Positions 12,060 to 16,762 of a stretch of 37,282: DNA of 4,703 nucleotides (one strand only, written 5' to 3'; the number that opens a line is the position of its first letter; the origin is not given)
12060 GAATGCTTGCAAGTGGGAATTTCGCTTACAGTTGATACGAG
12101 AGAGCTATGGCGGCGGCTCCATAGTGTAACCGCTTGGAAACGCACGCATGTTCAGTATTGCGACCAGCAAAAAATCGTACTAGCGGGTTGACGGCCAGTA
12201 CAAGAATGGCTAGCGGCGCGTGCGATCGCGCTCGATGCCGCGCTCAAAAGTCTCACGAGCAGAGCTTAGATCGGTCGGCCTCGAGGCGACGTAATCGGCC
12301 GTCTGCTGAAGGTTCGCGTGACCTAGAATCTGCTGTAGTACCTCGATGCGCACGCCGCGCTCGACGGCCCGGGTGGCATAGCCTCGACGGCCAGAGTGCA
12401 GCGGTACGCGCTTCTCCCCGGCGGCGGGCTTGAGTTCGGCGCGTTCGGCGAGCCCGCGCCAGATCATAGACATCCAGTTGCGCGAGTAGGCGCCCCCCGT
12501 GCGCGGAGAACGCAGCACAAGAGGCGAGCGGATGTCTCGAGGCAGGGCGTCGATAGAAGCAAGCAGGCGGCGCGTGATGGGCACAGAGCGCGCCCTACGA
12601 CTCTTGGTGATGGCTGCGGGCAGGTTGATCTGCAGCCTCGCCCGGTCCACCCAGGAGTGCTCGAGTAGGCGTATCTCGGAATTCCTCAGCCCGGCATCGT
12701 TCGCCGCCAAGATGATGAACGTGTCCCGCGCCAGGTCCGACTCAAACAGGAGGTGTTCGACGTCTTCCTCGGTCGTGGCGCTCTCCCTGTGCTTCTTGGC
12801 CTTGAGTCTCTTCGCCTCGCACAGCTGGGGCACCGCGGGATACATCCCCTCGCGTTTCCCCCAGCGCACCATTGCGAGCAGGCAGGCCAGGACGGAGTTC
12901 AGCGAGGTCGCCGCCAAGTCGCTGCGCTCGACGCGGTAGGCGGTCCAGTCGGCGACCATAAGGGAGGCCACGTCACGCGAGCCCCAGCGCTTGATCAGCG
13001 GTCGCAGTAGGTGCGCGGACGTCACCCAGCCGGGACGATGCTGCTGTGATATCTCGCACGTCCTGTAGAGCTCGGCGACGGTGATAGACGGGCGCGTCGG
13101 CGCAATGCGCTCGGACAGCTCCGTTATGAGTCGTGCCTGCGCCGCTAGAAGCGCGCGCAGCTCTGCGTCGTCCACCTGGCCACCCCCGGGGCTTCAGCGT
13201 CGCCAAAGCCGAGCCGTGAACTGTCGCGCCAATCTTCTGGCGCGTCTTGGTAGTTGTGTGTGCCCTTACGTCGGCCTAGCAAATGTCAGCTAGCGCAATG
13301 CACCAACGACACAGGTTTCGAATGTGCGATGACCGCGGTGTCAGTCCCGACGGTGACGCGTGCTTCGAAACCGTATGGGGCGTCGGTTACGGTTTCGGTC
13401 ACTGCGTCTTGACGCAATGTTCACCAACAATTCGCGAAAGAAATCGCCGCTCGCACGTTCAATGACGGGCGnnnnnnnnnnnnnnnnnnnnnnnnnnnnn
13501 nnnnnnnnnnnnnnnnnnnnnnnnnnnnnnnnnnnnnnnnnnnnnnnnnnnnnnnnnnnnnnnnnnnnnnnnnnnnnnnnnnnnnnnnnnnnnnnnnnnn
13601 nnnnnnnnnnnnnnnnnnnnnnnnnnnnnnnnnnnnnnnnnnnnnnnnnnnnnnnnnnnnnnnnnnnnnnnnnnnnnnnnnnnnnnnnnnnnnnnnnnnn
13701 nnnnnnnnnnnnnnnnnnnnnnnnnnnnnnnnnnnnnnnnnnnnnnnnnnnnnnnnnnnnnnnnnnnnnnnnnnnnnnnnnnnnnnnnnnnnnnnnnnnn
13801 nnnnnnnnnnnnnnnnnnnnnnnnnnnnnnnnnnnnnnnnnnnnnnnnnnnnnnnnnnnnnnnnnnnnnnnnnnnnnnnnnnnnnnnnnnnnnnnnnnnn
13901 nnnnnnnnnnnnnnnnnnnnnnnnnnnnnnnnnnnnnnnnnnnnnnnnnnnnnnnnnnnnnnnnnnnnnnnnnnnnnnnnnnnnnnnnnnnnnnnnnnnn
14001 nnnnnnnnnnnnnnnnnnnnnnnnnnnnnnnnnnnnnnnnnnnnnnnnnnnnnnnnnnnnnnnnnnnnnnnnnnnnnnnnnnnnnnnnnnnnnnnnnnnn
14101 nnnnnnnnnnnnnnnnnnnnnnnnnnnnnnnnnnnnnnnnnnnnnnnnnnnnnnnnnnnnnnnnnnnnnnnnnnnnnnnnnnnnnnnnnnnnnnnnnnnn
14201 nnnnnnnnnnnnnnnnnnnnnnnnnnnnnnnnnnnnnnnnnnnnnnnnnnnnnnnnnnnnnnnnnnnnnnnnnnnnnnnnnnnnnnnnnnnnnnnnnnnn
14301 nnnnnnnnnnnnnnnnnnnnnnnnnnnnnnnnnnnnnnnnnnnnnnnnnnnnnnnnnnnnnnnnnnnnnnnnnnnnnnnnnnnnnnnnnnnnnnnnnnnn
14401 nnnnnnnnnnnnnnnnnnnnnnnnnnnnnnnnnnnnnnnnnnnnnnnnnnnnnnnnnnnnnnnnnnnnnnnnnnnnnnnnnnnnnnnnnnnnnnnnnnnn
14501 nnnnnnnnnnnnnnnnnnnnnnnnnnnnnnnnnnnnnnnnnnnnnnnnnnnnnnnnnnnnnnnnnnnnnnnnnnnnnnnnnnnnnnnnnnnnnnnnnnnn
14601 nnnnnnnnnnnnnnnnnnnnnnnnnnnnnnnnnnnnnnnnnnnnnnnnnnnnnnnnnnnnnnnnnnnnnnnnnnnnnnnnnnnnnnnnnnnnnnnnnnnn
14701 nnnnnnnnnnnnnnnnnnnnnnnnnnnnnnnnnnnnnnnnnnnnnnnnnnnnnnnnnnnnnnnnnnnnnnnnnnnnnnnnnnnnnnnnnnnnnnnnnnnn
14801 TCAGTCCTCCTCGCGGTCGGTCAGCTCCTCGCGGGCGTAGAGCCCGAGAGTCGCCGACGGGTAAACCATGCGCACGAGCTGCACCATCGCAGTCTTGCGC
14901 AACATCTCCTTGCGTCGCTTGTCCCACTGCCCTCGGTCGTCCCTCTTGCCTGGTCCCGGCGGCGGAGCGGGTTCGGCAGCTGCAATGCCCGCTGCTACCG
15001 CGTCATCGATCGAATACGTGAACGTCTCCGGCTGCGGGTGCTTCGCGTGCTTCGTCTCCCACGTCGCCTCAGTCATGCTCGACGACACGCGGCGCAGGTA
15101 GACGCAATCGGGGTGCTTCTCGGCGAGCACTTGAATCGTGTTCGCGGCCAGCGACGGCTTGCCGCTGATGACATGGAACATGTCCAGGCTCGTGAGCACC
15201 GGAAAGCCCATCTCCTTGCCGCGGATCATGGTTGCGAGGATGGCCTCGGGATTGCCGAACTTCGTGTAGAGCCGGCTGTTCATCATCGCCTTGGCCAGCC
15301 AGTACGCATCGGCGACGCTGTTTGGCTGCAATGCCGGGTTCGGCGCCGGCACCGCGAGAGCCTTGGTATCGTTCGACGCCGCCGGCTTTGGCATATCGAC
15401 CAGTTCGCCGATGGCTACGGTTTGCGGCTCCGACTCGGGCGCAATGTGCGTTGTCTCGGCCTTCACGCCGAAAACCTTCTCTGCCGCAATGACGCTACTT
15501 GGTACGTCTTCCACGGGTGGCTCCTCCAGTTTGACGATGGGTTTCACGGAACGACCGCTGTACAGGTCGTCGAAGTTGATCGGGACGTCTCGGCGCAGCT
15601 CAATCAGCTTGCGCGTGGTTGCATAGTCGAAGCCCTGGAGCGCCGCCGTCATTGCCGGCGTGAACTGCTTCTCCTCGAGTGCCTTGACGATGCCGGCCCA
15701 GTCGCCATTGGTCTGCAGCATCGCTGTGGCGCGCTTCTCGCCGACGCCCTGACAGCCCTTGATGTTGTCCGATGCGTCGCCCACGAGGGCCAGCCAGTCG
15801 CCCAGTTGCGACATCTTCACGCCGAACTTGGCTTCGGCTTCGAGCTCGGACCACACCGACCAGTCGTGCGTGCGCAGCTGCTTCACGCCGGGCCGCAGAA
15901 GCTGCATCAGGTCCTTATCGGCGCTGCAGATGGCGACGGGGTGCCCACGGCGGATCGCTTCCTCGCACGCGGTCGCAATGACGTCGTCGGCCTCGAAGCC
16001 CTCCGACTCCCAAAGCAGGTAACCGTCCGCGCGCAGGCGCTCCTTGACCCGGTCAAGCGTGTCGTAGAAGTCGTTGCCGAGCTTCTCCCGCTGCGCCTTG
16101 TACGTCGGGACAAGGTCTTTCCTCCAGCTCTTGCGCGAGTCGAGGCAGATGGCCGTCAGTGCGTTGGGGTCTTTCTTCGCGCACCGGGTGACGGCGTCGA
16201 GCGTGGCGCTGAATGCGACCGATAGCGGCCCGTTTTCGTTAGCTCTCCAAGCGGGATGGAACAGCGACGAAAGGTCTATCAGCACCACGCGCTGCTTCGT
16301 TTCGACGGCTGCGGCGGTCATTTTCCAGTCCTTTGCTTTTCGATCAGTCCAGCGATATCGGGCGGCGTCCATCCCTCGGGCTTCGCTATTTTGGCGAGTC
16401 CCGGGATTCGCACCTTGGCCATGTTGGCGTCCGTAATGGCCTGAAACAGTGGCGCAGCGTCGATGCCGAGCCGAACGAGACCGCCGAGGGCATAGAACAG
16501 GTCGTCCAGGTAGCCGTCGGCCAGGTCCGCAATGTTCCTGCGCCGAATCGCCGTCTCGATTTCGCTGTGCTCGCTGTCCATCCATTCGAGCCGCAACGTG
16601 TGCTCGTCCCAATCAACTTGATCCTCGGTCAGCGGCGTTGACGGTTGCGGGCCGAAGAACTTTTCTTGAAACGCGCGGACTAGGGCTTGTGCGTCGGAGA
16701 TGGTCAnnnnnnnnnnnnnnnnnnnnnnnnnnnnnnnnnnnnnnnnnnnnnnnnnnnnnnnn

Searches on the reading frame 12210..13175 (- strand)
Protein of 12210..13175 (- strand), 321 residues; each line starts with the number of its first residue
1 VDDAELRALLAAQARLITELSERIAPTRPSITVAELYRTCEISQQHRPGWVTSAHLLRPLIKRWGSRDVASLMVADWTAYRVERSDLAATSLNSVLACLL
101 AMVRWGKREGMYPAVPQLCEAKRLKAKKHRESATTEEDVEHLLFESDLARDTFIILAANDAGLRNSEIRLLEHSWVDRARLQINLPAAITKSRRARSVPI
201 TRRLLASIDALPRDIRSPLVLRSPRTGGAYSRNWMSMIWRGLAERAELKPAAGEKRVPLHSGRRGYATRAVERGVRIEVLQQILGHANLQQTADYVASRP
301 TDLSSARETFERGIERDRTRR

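Call 22: search_protein_families(library=phrogs, proteins=[window:12210-13175:-], max_evalue=0.001)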
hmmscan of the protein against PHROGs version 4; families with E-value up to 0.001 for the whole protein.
window:12210-13175:- (321 aa): 3 families
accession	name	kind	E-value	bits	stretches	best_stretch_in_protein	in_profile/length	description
phrog_1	-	integration and excision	3.7e-32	113.3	1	12-312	148-449/611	integrase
phrog_216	-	integration and excision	8.3e-29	101.6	1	104-312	27-238/301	integrase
phrog_7269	-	integration and excision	5.1e-05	24.1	1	259-306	30-77/89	integrase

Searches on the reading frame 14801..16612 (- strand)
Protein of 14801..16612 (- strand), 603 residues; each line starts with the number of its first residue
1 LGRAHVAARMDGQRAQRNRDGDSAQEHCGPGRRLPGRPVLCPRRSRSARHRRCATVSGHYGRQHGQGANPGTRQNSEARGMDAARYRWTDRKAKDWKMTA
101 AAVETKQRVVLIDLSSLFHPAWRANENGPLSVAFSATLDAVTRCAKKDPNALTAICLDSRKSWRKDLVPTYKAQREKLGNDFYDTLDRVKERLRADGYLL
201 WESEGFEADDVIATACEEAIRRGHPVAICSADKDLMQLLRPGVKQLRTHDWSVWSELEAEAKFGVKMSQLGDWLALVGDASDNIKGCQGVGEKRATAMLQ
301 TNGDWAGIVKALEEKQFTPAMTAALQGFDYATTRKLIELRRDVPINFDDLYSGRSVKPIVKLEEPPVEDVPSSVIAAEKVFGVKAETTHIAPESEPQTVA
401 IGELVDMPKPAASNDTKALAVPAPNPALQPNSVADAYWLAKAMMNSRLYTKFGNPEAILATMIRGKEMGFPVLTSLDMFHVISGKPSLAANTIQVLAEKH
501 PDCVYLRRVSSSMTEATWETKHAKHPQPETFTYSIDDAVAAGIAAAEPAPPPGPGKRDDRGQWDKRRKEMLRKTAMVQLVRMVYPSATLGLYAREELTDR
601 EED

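Call 22: search_protein_families(library=phrogs, proteins=[window:14801-16612:-], max_evalue=0.001)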
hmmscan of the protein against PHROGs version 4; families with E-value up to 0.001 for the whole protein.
window:14801-16612:- (603 aa): 4 families
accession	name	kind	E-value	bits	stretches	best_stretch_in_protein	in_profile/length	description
phrog_107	-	DNA, RNA and nucleotide metabolism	2.5e-33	117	1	103-353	115-374/542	exonuclease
phrog_4171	-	DNA, RNA and nucleotide metabolism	6.1e-11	43.6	1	432-601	39-212/392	RecT-like ssDNA annealing protein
phrog_10056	-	DNA, RNA and nucleotide metabolism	0.00021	21.8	1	560-600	149-189/302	RecT-like ssDNA annealing protein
phrog_252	-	DNA, RNA and nucleotide metabolism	0.00041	21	1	559-600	144-183/263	Bet-like ssDNA annealing protein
